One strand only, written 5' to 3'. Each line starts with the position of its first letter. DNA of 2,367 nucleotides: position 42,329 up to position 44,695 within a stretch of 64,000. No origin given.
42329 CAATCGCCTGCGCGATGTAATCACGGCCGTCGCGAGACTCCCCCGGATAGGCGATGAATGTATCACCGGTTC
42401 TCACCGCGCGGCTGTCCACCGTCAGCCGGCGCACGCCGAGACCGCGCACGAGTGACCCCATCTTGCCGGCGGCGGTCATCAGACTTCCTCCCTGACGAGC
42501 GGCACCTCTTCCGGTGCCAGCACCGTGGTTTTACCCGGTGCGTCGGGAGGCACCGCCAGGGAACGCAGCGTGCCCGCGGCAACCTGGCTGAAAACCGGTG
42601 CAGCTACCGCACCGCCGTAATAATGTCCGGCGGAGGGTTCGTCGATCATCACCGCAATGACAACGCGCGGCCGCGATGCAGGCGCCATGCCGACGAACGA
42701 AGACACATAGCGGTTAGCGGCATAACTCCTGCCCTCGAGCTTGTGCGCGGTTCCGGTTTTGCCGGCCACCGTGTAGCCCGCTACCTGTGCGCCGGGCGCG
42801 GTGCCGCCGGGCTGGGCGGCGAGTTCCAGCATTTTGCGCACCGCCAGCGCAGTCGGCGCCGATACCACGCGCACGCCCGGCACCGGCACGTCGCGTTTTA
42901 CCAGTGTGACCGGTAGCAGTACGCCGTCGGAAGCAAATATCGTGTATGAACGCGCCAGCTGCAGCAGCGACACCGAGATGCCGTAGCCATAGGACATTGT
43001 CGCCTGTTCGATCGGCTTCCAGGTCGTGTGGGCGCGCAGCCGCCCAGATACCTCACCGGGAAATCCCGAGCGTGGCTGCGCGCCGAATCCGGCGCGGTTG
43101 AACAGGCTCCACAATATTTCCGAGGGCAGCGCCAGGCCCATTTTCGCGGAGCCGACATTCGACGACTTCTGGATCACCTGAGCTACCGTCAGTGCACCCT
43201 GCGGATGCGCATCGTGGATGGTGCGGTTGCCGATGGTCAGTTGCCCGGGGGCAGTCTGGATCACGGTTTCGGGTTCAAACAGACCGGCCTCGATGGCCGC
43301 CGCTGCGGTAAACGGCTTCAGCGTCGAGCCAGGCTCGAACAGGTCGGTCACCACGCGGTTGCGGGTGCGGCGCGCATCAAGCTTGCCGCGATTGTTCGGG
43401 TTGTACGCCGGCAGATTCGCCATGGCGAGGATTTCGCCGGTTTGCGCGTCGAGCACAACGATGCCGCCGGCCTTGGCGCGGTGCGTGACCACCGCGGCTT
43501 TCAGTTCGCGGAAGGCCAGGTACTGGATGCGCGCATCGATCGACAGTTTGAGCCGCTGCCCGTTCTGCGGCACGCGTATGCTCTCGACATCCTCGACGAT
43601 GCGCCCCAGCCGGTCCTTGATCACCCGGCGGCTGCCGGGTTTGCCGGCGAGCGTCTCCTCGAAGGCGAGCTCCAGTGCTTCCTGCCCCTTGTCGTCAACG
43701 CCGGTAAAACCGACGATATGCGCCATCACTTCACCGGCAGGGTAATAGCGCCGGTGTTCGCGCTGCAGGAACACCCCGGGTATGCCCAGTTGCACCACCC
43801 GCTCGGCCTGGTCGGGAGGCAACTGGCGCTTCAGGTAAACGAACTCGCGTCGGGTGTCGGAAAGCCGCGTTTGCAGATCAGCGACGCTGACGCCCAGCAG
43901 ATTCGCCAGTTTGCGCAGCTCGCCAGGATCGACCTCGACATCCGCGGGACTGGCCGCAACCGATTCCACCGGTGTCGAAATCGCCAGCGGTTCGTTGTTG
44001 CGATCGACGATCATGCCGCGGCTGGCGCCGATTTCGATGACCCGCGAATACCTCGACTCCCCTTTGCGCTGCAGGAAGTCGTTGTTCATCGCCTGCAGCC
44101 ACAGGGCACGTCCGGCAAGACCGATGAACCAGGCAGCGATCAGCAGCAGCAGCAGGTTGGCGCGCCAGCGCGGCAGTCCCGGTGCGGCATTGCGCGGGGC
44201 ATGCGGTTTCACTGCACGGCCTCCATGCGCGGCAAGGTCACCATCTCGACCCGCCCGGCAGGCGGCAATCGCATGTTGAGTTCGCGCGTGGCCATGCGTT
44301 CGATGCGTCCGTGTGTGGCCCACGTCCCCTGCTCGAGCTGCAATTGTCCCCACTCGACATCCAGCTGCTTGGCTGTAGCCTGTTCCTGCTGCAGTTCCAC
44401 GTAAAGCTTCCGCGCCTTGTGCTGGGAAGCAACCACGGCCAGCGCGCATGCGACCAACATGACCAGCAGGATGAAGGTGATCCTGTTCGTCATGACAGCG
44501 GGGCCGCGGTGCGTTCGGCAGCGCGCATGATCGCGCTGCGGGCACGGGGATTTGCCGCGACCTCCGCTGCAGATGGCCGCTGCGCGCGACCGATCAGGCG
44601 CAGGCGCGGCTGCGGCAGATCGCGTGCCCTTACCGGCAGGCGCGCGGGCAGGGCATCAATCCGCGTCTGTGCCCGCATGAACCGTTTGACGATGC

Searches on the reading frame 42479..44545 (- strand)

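Call 58: search_protein_families(library=pfam, proteins=[window:42479-44545:-], max_evalue=0.00001)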
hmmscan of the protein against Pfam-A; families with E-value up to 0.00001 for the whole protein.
window:42479-44545:- (688 aa): 2 families
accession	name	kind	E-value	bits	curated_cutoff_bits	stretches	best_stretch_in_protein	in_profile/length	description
PF00905.27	Transpeptidase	-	4.6e-77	259.6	22.1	1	360-655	1-297/299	Penicillin binding protein transpeptidase domain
PF03717.20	PBP_dimer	-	2e-22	80.9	24.4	1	172-319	2-178/180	Penicillin-binding Protein dimerisation domain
